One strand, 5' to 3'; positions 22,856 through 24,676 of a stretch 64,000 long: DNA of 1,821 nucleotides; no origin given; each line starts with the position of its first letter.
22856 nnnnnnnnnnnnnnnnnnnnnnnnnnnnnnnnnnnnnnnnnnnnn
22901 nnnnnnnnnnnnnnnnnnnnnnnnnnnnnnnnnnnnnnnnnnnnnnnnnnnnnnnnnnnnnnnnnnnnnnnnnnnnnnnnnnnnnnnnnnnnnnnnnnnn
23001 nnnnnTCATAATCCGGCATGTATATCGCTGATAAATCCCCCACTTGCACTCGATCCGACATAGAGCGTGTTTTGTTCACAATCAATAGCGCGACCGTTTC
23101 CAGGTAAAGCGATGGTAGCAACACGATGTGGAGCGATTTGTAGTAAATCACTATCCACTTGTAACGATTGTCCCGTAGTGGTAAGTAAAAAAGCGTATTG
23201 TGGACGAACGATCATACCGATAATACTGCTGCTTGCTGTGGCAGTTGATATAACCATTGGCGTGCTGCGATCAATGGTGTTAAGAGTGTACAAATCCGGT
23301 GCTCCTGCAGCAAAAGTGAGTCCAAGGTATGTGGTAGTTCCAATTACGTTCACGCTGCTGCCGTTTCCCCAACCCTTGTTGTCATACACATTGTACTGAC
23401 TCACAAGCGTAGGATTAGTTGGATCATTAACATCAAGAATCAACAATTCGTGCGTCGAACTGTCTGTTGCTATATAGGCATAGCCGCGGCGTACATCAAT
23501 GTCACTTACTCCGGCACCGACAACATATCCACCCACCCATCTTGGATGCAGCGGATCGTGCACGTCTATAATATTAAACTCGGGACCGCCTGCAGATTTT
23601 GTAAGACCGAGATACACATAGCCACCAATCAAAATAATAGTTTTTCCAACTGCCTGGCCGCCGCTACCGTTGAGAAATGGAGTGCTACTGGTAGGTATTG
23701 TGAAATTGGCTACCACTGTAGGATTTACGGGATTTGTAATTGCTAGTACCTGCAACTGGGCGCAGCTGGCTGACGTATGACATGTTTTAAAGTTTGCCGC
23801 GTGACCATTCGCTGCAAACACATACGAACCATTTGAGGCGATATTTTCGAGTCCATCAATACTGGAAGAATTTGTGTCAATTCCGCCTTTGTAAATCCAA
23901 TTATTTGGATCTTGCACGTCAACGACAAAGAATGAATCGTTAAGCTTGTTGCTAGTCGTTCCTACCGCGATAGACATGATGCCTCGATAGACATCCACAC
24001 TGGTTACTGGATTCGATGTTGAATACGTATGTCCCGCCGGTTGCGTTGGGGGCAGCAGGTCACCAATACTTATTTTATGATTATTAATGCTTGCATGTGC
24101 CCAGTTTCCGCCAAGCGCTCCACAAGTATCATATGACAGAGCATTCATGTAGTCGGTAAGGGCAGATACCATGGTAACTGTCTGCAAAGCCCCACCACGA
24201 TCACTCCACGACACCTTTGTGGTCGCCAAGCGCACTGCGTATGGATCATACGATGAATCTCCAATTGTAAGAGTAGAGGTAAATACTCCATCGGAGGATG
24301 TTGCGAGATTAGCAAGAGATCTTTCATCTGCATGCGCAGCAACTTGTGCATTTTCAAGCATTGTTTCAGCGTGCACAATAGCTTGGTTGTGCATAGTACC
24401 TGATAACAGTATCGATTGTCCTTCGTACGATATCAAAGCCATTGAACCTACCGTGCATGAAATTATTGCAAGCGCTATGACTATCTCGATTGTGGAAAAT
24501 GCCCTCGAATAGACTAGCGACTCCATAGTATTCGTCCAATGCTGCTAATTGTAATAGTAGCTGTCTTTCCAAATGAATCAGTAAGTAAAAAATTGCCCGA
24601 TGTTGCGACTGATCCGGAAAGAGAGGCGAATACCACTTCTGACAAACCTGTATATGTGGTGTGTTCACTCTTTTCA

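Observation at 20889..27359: Compact type IV pilus operon with five pilin-like genes, including a 506-aa pilin carrying an LVIVD beta-propeller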

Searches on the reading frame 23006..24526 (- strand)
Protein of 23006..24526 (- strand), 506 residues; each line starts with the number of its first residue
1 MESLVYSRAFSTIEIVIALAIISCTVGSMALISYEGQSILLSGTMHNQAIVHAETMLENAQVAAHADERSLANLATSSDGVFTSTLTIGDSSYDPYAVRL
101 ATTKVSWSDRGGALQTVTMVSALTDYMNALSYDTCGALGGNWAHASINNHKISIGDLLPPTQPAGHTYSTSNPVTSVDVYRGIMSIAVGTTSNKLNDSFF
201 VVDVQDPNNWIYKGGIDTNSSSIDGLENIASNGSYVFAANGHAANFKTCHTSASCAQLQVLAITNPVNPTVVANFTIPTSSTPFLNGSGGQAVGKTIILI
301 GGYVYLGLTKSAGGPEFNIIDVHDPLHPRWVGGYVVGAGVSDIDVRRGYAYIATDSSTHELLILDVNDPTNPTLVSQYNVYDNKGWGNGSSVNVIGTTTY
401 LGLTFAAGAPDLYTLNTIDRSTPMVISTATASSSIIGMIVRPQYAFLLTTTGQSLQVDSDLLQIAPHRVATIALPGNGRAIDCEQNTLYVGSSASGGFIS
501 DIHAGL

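Call 3: search_protein_families(library=pfam, proteins=[window:23006-24526:-], max_evalue=1)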
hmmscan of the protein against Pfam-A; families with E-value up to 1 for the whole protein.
window:23006-24526:- (506 aa): 1 family
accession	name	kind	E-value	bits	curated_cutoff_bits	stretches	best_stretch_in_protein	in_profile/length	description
PF08309.17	LVIVD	-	2.1e-09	37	20.2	1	340-379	4-41/42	LVIVD repeat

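Call 4: search_protein_families(library=ncbifam, proteins=[window:23006-24526:-], max_evalue=1)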
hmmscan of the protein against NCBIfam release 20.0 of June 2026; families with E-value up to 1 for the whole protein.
window:23006-24526:- (506 aa): 3 families
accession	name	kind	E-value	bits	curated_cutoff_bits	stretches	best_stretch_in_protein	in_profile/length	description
TIGR04312.1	choice_anch_B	subfamily_domain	2.8e-05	23.5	100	1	318-412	56-157/364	choice-of-anchor B family protein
TIGR02523.1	type_IV_pilV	equivalog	0.087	13.3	52.2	1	10-83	4-77/139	type IV pilus modification protein PilV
NF041013.1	T4P_ComGE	equivalog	0.18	11.9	49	1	8-26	4-22/83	competence type IV pilus minor pilin ComGE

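Call 8: find_homologous_proteins(query=window:23006-24526:-)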
Query window:23006-24526:- (506 aa): 74 proteins with E <= 0.001 among 8000 candidates.
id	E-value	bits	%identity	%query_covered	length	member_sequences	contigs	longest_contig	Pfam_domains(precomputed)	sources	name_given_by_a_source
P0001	0.0e+0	1114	100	100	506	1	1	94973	PF08309.18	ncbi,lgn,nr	ncbi:MAG: hypothetical protein JWO50_713 [Candidatus Kaiserbacteria bacterium]|nr:hypothetical prote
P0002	8.3e-258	874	77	100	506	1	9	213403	PF08309.18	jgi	jgi:hypothetical protein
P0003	2.2e-198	678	62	100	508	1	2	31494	PF08309.18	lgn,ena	-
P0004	2.5e-156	539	52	98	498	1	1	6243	PF08309.18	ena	-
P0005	8.7e-147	508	51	98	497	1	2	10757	PF08309.18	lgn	-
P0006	2.6e-121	424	44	97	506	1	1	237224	PF07963.18,PF08309.18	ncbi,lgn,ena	-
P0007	6.1e-117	409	42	97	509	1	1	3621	PF08309.18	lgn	-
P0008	9.5e-117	409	41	98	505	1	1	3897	PF08309.18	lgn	-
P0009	3.8e-115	403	41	97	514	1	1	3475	PF08309.18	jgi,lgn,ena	-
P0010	1.1e-112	395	40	97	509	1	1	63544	PF08309.18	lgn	-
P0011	3.9e-112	393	42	97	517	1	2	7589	-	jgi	jgi:Tfp pilus assembly protein PilV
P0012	2.5e-107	378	39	99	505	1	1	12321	PF08309.18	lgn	-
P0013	6.1e-107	376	39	96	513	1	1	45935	PF08309.18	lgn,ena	-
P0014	1.6e-104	368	39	97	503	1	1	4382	PF08309.18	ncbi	-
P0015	3.5e-102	361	38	98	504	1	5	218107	PF08309.18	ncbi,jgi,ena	-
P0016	7.2e-95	337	40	96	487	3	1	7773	PF08309.18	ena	-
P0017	1.4e-93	332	39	97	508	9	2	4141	PF08309.18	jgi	jgi:hypothetical protein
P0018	1.0e-87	313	39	98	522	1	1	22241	PF08309.18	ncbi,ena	-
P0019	2.6e-83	298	35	98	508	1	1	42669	PF08309.18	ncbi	-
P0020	3.8e-83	298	36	100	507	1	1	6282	PF08309.18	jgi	jgi:prepilin-type N-terminal cleavage/methylation domain-containing protein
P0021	1.3e-78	283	36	97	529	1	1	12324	PF08309.18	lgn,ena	-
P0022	1.4e-75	273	35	100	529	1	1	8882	PF08309.18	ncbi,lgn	-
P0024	1.1e-74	270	36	98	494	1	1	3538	PF08309.18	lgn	-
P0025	4.1e-73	265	34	99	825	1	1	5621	PF07679.23,PF08309.18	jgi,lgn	-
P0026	2.8e-71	259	34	95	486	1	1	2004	PF08309.18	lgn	-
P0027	1.7e-70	256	37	77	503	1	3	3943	PF08309.18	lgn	-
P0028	3.5e-70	255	35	98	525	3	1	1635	PF08309.18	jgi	-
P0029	1.8e-68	249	36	97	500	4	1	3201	PF08309.18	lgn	-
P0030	1.8e-67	246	33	97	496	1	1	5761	PF08309.18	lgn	-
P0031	2.5e-67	246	35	98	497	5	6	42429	PF08309.18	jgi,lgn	jgi:hypothetical protein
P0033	2.6e-66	242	33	98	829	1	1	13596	PF08309.18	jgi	jgi:Tfp pilus assembly protein PilV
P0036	1.7e-65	240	33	96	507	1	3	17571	PF08309.18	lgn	-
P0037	6.1e-65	238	32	96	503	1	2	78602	PF08309.18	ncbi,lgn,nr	ncbi:hypothetical protein H0X32_03000 [Patescibacteria group bacterium]|nr:hypothetical protein [Pat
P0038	3.7e-64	235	35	98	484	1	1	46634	PF09826.16,PF08309.18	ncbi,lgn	-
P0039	1.2e-63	234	31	98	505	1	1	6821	PF08309.18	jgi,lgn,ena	-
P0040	2.0e-63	233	35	94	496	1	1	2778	PF08309.18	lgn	-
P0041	1.2e-62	230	34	98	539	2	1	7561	PF08309.18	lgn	-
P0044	4.3e-60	222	33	97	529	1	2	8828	PF08309.18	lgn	-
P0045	7.3e-60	221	32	98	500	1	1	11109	PF08309.18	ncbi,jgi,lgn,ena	jgi:hypothetical protein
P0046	1.5e-59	220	31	98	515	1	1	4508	PF08309.18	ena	-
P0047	1.8e-58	217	32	98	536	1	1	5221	PF08309.18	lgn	-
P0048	5.3e-57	212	31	87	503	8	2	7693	PF08309.18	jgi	jgi:hypothetical protein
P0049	1.8e-56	210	31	97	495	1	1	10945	PF08309.18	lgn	-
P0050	5.0e-56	208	34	84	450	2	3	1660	PF08309.18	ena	-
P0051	5.9e-56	208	32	99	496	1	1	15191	PF08309.18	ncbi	-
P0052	6.8e-56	208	33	97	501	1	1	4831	PF08309.18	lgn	-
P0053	1.1e-55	207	32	100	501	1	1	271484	PF08309.18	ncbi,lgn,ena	-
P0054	9.6e-55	204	33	98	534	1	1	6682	PF08309.18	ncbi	-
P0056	1.6e-53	200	31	98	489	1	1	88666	PF08309.18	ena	-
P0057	6.7e-51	192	33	96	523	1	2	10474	PF08309.18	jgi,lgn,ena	-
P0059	5.4e-50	189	33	87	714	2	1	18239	PF08309.18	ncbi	ncbi:MAG: LVIVD repeat-containing protein [Bacillota bacterium]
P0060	1.1e-49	188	38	54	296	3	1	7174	PF08309.18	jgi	jgi:hypothetical protein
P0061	3.1e-49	186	41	47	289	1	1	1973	PF08309.18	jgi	jgi:hypothetical protein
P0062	1.2e-48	184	34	60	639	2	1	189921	PF08309.18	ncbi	-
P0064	3.9e-42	163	30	99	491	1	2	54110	PF08309.18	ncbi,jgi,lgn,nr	ncbi:hypothetical protein FJY94_02885 [Candidatus Kaiserbacteria bacterium]|nr:hypothetical protein 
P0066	8.9e-40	155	30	98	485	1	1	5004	PF08309.18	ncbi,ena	-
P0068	7.4e-28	116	31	95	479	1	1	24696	PF08309.18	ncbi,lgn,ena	-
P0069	4.1e-23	100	26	87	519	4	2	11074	PF08309.18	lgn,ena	-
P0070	4.2e-23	100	26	87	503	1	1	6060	PF08309.18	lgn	-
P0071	7.7e-19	86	26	60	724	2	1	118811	PF13860.13,PF08309.18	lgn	-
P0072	7.7e-15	73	27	44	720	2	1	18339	PF08309.18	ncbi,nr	ncbi:MAG: hypothetical protein KGD59_03015 [Candidatus Heimdallarchaeota archaeon]|nr:hypothetical p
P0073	6.5e-13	66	29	59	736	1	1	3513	PF16819.12,PF09826.16,PF08309.18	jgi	jgi:hypothetical protein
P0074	3.9e-12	64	26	51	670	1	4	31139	PF09826.16,PF08309.18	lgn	-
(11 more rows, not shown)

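Call 13: find_encoding_contigs(protein=window:23006-24526:-, flank=10000, max_places=3)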
Protein window:23006-24526:- (506 aa): no gene with exactly this product is on record in the collection.

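Call 14: find_encoding_contigs(protein=P0002, flank=10000, max_places=2)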
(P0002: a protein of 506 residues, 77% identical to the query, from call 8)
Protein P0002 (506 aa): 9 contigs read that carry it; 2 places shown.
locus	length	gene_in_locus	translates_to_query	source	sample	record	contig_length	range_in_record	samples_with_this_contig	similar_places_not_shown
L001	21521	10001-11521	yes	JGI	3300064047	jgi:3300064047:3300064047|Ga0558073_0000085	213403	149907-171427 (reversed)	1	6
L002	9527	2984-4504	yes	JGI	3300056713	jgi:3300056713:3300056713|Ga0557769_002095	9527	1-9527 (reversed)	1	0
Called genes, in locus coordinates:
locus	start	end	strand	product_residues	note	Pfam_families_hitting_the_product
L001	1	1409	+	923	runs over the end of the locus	PF01471:PG_binding_1 (weak), PF13229:Beta_helix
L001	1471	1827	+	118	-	-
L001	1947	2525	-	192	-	PF13482:RNase_H_2, PF10108:DNA_pol_B_exo2 (faint)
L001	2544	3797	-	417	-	PF13393:tRNA-synt_His, PF00587:tRNA-synt_2b, PF03129:HGTP_anticodon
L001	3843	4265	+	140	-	PF00856:SET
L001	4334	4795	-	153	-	PF00293:NUDIX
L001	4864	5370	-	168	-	PF01988:VIT1 (weak)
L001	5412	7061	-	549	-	PF01565:FAD_binding_4, PF02913:FAD-oxidase_C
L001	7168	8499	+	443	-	PF00437:T2SSE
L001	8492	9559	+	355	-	PF00482:T2SSF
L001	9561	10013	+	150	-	-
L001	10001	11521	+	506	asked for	PF08309:LVIVD (faint)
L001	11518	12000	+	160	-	-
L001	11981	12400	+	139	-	-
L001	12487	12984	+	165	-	-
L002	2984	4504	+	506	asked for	PF08309:LVIVD (faint)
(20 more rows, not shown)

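Call 15: find_encoding_contigs(protein=P0006, flank=10000, max_places=2)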
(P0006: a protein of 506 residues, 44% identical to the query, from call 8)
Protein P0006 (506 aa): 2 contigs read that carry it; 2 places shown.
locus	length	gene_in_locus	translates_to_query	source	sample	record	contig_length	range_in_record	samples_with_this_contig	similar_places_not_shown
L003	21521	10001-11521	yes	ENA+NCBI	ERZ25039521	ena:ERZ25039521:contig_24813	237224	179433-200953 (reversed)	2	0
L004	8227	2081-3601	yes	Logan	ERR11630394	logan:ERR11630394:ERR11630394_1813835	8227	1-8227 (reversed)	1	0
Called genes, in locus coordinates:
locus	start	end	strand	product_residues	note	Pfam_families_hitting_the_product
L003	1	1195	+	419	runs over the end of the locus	PF13393:tRNA-synt_His, PF01409:tRNA-synt_2d (faint), PF00587:tRNA-synt_2b, PF03129:HGTP_anticodon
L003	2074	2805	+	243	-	-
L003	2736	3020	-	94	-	PF01565:FAD_binding_4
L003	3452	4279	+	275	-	PF00528:BPD_transp_1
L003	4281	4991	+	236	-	PF00005:ABC_tran, PF13304:AAA_21 (faint)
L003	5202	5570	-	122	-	-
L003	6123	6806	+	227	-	PF01177:Asp_Glu_race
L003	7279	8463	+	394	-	PF00437:T2SSE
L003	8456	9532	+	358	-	PF00482:T2SSF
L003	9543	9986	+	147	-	PF07963:N_methyl (weak)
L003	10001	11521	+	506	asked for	PF07963:N_methyl (weak), PF08309:LVIVD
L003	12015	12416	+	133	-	-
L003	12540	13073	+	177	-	PF07963:N_methyl (weak)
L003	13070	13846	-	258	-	PF08282:Hydrolase_3 (faint), PF03332:PMM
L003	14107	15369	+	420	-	PF08323:Glyco_transf_5, PF13439:Glyco_transf_4, PF13579:Glyco_trans_4_4, PF20706:GT4-conflict, PF00534:Glycos_transf_1, PF13692:Glyco_trans_1_4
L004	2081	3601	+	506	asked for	PF07963:N_methyl (weak), PF08309:LVIVD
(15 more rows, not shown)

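Call 17: find_encoding_contigs(protein=P0053, flank=10000, max_places=1)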
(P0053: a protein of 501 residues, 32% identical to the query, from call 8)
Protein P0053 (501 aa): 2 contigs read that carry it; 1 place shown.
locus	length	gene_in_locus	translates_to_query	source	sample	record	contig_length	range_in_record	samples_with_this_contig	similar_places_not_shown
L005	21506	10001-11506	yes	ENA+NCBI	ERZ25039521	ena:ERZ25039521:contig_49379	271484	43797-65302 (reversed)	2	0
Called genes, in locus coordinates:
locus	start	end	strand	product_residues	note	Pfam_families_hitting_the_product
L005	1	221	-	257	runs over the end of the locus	-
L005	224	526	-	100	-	-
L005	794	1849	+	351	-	-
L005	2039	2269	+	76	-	-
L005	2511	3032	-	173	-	PF04973:NMN_transporter (faint)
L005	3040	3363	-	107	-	-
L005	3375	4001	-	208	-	PF16715:CDPS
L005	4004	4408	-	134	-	PF18823:InPase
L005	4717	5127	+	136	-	-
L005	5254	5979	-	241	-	-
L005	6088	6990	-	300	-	PF00487:FA_desaturase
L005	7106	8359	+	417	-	PF00437:T2SSE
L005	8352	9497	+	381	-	PF00482:T2SSF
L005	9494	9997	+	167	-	PF07963:N_methyl (weak)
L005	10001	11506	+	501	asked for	PF08309:LVIVD (faint)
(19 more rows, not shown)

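Call 18: find_encoding_contigs(protein=P0037, flank=10000, max_places=1)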
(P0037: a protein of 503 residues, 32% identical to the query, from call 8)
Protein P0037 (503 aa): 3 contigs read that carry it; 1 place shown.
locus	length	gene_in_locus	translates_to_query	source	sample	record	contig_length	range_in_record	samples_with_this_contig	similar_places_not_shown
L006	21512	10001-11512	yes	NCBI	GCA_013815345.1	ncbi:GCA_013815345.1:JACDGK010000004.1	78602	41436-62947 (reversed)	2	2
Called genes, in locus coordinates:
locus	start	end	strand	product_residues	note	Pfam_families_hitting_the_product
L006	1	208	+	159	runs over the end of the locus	PF10604:Polyketide_cyc2 (weak), PF08327:AHSA1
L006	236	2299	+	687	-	PF05231:MASE1, PF00512:HisKA, PF02518:HATPase_c, PF00072:Response_reg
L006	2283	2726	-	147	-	PF21549:PRDM2_PR (weak), PF00856:SET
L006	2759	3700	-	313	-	PF00535:Glycos_transf_2, PF10111:Glyco_tranf_2_2 (weak), PF13641:Glyco_tranf_2_3 (weak)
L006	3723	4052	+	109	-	PF07578:LAB_N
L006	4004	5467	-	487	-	PF02366:PMT, PF13231:PMT_2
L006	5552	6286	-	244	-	-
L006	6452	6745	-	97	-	-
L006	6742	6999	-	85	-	PF18924:DUF5674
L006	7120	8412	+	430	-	PF00437:T2SSE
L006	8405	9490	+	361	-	PF00482:T2SSF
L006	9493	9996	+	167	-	-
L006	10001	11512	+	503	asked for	PF08309:LVIVD (faint)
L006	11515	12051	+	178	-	-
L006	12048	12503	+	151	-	-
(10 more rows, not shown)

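Call 19: predict_structure(alignment_id=A1)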
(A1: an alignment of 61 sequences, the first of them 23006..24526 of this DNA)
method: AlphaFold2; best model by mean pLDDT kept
length: 506 residues; sequences in the alignment: 61
mean_pLDDT: 91.5   pTM: 0.87
mean pLDDT of the five models: 91.5, 91.4, 90.4, 90.2, 89.4
residues with pLDDT >= 90: 365; 70-90: 122; 50-70: 14; < 50: 5
segments of 3 or more residues with pLDDT < 50: 1-5
pLDDT, mean of each block of 10 residues (from residue 1): 52 82 85 75 91 95 87 89 93 86 94 93 77 84 96 95 92 95 97 96 95 97 96 96 91 96 97 95 86 96 97 97 97 97 95 94 97 96 78 95 93 95 94 95 94 93 88 96 96 92 92
secondary structure, 60 per line:
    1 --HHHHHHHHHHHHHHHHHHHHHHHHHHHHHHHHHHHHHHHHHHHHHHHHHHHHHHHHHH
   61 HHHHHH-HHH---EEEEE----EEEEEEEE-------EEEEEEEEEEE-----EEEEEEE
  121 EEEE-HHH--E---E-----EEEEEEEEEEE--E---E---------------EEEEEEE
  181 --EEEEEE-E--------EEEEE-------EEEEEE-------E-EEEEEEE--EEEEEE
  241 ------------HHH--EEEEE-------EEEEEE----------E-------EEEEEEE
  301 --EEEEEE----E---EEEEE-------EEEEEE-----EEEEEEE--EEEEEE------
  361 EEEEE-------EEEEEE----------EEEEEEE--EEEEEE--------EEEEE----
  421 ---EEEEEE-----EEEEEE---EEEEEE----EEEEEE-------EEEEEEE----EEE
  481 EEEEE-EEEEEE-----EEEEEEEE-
elements in order: H3-66 E74-78 E83-90 E98-108 E114-124 E141-151 E174-180 E183-188 E199-203 E211-216 E226-232 E235-240 E258-262 E270-275 E294-300 E303-308 E317-321 E329-334 E340-346 E349-354 E361-365 E373-378 E389-395 E398-403 E412-416 E424-429 E435-440 E444-449 E454-459 E467-473 E478-485 E487-492 E498-505

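Call 21: fold_search(model_id=the predicted structure, library=pdb)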
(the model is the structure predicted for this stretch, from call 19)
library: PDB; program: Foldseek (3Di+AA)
matches with E <= 10: 1123; with E <= 0.001: 422
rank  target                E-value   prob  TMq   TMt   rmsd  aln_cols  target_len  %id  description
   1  5hrm_B                4.8e-11  1.00  0.46  0.47   8.2       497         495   12  Crystal structure of phosphotriesterase from Sphingobium sp. TCM1 (released 2016-07-13)
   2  5hrm_A                1.1e-10  1.00  0.44  0.45   8.1       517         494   11  Crystal structure of phosphotriesterase from Sphingobium sp. TCM1 (released 2016-07-13)
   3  9t9w_A                2.8e-10  1.00  0.50  0.70   3.5       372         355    8  Crystal structure of beta-TrCP bound by diphosphorylated I-kappa-B-alpha degron peptide (released 2026-04-08)
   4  6m90_A                2.9e-10  1.00  0.50  0.62   3.3       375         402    7  Monophosphorylated pSer33 b-Catenin peptide, b-TrCP/Skp1, NRX-2776 ternary complex (released 2019-04-03)
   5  9tes_A                6.2e-10  1.00  0.51  0.72   3.2       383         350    8  Crystal structure of beta-TrCP bound by diphosphorylated PDCD4 degron peptide (released 2026-04-08)
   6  9tdz_A                1.0e-09  1.00  0.49  0.69   3.7       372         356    9  Crystal structure of beta-TrCP bound by diphosphorylated claspin degron peptide (released 2026-04-08)
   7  1p22_A                1.1e-09  1.00  0.49  0.61   4.0       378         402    8  Structure of a beta-TrCP1-Skp1-beta-catenin complex: destruction motif binding and lysine specificity on the SCFbeta-T (released 2003-07-08)
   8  9t8y_A                1.6e-09  1.00  0.50  0.70   3.3       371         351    8  Crystal structure of beta-TrCP bound by monophosphorylated NRF2 degron peptide. (released 2026-04-08)
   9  3zwl_B                2.4e-09  1.00  0.49  0.70   3.9       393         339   10  Structure of eukaryotic translation initiation factor eIF3i complex with eIF3b C-terminus (655-700) (released 2011-10-05)
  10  9l4j_B                2.8e-09  1.00  0.45  0.61  10.0       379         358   12  Structure of mouse SCMCcore complex contain ZBED3 (released 2025-10-01)
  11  9zxn                  3.4e-09  1.00  0.44  0.29  22.0       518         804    8  DDB1 delta with compound 26 (released 2026-04-08)
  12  6ttu_T                3.6e-09  1.00  0.47  0.59   3.8       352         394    8  Ubiquitin Ligation to substrate by a cullin-RING E3 ligase at 3.7A resolution: NEDD8-CUL1-RBX1 N98R-SKP1-monomeric b-T (released 2020-02-12)
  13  9w2m_G                4.0e-09  1.00  0.44  0.59  11.2       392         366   13  Cryo-EM structure of the Cytoplasmic lattice(CPL) from mouse oocyte (released 2026-02-25)
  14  9tg7_A                4.6e-09  1.00  0.49  0.69   3.4       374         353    8  Crystal structure of beta-TrCP bound by monophosphorylated WEE1 degron peptide (released 2026-04-08)
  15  7seu_D                5.6e-09  1.00  0.45  0.68   6.7       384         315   10  Crystal structure of E coli contaminant protein YncE co-purified with a plant protein (released 2022-04-20)
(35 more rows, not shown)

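Call 28: search_solved_structures(query=A1, max_evalue=1)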
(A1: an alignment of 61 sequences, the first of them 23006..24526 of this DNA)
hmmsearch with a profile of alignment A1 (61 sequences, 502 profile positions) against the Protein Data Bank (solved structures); distinct sequences matched with E-value up to 1: 10.
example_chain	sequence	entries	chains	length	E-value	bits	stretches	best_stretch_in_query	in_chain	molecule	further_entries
5hrm_A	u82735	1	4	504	0.0045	18.9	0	310-377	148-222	Haloalkylphosphorus hydrolase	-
5ioj_A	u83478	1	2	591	0.0091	17.9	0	311-378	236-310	Haloalkylphosphorus hydrolase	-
1ri6_A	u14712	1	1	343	0.038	15.8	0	404-492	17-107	putative isomerase ybhE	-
9ygm_Sg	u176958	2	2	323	0.16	13.8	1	422-491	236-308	Receptor for activated C kinase 1, RACK1 protein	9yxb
7tgg_A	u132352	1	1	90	0.35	12.7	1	3-63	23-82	Geopilin domain 1 protein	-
5wyj_BB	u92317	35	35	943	0.35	12.6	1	383-462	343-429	U3 small nucleolar RNA-associated protein 12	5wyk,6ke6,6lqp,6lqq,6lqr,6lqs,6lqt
6nd4_Q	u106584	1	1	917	0.36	12.6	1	384-462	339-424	Utp12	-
7suk_LQ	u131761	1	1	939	0.37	12.6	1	384-462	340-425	U3 small nucleolar RNA-associated protein 12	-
5wlc_LQ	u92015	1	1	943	0.37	12.6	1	384-462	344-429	Utp12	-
9egp_A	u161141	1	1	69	0.82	11.4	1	2-58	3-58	Geopilin domain 1 protein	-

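Call 29: search_protein_families(library=pfam, alignment_id=A1, max_evalue=0.01)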
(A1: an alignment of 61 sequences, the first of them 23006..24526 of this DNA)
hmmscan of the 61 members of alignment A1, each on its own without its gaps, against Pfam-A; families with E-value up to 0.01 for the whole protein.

A. member 1, window:23006-24526:- (506 aa): 1 family
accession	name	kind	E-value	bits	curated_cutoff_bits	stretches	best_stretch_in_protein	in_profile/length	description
PF08309.17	LVIVD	-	2.1e-09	37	20.2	1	340-379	4-41/42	LVIVD repeat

B. families by the number of members that match (of 61 scanned): 4 families
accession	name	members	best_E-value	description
PF08309.17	LVIVD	58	6.3e-22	LVIVD repeat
PF09826.15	Beta_propel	10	0.00031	Beta propeller domain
PF07963.17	N_methyl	4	5.7e-06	Prokaryotic N-terminal methylation motif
PF13360.13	PQQ_2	1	0.0076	Outer membrane protein assembly factor BamB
